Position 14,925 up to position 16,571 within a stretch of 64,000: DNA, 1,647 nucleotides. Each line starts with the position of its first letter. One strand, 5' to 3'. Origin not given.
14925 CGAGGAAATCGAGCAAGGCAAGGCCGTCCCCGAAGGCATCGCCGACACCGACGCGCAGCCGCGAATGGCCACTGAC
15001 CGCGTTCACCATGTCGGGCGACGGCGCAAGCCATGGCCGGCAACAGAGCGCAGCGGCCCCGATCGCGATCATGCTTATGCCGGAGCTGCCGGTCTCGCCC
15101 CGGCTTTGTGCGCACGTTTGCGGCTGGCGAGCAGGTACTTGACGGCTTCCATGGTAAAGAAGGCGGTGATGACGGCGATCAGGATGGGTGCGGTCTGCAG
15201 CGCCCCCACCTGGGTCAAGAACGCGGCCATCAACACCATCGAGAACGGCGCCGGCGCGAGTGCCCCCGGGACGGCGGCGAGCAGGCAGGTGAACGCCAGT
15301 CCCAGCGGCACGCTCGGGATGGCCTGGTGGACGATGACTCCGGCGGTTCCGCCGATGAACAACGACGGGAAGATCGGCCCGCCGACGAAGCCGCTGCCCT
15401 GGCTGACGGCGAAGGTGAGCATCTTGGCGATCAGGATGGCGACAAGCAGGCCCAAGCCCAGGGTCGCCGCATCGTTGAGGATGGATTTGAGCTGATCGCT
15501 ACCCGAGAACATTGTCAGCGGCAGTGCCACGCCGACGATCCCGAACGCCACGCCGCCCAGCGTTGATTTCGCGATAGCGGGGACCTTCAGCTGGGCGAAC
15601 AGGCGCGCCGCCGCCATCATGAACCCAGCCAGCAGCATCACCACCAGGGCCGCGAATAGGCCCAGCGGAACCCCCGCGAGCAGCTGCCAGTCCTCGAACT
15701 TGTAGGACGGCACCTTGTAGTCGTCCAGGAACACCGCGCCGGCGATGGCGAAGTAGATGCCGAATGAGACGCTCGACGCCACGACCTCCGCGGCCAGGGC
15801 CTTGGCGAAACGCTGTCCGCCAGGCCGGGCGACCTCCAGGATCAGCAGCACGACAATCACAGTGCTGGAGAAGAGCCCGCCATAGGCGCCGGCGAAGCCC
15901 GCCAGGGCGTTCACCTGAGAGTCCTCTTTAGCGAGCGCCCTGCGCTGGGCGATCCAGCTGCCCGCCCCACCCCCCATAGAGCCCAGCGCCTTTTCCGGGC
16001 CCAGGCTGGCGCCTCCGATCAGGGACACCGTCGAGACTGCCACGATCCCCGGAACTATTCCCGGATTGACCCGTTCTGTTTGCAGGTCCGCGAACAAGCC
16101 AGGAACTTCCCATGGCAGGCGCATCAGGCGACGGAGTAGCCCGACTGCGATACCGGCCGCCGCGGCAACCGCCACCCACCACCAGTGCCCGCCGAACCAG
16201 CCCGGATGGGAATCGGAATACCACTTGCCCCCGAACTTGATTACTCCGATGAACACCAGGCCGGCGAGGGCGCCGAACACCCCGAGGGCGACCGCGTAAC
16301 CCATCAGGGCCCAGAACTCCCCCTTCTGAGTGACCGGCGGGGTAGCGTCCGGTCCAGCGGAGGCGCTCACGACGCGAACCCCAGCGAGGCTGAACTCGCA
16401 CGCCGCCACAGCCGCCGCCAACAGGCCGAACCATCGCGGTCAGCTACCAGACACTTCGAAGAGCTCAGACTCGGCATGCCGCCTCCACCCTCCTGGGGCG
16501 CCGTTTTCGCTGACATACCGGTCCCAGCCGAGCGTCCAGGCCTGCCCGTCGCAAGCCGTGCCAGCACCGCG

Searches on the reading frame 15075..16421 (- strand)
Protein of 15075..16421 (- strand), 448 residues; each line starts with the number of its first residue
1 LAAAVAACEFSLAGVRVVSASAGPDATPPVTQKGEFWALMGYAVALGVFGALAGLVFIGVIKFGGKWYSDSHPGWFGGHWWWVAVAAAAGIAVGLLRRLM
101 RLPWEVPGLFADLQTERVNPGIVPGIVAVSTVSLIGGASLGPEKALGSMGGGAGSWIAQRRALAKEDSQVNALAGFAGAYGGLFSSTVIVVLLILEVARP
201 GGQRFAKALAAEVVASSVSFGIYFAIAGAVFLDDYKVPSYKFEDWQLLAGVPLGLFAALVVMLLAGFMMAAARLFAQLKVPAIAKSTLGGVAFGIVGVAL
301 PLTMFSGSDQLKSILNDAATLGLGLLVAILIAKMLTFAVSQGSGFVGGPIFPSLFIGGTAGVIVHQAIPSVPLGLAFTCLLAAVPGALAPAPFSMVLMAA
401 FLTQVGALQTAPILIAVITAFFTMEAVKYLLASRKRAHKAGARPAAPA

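Call 82: search_protein_families(library=pfam, proteins=[window:15075-16421:-], max_evalue=0.00001)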
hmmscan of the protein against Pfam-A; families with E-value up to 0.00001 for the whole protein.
window:15075-16421:- (448 aa): 1 family
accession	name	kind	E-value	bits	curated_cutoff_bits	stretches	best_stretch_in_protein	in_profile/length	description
PF00654.25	Voltage_CLC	-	1e-28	101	24.8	1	117-423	34-344/346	Voltage gated chloride channel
